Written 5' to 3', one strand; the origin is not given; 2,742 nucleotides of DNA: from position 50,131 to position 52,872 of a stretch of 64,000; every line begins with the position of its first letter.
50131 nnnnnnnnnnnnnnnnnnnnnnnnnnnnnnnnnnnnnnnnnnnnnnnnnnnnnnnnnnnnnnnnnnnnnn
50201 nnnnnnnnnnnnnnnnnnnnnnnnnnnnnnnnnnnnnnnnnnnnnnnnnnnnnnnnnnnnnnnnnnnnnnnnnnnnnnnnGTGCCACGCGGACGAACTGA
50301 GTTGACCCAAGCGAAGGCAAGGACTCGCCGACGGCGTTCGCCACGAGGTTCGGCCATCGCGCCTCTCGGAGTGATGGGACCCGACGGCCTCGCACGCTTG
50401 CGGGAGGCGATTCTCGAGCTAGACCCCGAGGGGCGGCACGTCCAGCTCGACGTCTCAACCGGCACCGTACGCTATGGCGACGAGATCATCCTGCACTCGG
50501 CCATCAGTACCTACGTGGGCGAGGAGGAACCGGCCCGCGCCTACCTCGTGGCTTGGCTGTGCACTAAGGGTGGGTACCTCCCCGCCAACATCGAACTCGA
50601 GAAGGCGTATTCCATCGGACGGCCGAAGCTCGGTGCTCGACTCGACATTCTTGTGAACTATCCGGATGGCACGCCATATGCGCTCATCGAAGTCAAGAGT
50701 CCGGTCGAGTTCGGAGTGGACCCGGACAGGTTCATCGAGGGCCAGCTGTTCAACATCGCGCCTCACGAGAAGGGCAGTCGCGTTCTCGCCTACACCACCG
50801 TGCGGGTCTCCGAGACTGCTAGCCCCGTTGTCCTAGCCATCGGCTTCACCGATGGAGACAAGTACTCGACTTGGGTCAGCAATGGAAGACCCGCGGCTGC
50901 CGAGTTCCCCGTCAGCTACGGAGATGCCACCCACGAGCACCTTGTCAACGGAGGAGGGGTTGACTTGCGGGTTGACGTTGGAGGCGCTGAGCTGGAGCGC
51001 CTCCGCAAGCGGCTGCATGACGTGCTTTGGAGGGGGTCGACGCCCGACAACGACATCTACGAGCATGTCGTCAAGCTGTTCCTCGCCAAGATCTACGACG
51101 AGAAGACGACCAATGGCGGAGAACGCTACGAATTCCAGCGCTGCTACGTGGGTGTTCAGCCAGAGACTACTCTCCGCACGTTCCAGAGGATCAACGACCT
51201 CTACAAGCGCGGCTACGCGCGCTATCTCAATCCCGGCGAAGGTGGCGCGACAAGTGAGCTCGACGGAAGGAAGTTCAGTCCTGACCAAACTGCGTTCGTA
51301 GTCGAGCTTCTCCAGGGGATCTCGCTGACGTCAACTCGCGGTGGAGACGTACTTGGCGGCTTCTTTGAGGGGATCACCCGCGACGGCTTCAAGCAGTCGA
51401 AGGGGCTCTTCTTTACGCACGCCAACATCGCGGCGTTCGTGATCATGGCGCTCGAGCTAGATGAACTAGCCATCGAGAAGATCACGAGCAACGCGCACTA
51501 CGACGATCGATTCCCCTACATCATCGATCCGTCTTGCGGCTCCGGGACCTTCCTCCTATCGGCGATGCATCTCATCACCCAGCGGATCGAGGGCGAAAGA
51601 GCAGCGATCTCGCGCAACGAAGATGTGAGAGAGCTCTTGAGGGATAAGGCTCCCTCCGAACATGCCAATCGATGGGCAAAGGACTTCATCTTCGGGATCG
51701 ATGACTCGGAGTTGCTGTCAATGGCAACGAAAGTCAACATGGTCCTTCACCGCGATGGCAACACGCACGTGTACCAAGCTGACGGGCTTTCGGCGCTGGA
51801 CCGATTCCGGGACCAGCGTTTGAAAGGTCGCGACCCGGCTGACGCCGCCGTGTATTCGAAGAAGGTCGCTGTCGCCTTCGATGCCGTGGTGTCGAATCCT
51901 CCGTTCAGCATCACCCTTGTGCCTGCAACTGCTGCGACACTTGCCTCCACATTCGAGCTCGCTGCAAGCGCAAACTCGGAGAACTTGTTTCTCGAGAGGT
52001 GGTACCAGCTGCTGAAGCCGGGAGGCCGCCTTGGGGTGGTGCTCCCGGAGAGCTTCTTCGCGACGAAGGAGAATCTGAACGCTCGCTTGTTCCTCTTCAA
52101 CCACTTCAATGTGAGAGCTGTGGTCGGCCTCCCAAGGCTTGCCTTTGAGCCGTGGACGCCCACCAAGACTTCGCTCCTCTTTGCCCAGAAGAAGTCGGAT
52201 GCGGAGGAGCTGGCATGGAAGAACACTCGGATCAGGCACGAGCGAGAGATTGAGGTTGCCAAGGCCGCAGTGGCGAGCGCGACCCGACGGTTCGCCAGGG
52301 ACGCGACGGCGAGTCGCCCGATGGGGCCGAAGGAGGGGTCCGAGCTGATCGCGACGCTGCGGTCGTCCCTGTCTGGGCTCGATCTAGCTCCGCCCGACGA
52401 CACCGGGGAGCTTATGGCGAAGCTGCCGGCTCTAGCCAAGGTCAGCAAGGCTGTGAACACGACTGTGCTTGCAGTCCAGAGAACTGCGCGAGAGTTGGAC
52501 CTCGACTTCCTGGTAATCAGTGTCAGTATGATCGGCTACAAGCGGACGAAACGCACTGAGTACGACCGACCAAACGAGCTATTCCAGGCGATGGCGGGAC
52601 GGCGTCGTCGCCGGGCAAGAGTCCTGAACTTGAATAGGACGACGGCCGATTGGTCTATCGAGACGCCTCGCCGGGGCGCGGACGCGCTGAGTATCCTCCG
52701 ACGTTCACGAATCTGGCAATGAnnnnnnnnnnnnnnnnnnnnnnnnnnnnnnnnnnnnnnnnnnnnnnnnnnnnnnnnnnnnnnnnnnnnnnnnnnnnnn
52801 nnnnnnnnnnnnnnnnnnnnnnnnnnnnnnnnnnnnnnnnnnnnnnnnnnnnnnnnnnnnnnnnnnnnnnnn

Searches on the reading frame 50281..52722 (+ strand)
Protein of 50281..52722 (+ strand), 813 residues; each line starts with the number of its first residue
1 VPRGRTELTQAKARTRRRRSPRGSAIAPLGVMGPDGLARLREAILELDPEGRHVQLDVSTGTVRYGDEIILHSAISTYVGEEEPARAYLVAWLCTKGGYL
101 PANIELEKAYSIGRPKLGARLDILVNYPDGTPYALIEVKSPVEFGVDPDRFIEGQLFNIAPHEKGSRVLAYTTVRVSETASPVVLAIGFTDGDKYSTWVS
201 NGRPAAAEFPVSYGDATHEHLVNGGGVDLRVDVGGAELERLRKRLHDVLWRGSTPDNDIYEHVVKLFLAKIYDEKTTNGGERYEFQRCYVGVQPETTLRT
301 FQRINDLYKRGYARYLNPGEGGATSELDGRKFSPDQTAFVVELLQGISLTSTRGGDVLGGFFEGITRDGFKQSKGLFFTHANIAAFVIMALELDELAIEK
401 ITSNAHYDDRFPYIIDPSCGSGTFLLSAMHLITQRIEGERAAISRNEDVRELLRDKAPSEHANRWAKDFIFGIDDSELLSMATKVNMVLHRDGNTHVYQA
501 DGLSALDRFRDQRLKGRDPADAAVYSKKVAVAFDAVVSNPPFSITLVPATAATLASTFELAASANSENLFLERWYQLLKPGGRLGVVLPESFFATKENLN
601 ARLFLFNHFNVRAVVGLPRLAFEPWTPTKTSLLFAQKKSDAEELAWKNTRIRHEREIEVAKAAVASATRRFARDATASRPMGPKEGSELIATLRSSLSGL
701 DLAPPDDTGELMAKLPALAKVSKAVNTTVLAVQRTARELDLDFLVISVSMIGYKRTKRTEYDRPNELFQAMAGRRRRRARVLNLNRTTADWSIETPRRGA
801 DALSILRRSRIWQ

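Call 45: search_protein_families(library=pfam, proteins=[window:50281-52722:+], max_evalue=0.01)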
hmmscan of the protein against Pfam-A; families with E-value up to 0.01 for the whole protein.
window:50281-52722:+ (813 aa): 4 families
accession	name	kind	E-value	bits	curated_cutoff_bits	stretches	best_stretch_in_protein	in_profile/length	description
PF02384.22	N6_Mtase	-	1e-18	68.2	20.4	1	356-641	4-236/311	N-6 DNA Methylase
PF07669.17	Eco57I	-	1.8e-09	38.3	25.3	1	470-615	3-163/171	Eco57I restriction-modification methylase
PF01170.24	UPF0020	-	0.00039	20.6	22.3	1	414-486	32-95/197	RMKL-like, methyltransferase domain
PF13588.12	HSDR_N_2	-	0.0021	18.5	25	1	82-141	2-59/110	Type I restriction enzyme R protein N terminus (HSDR_N)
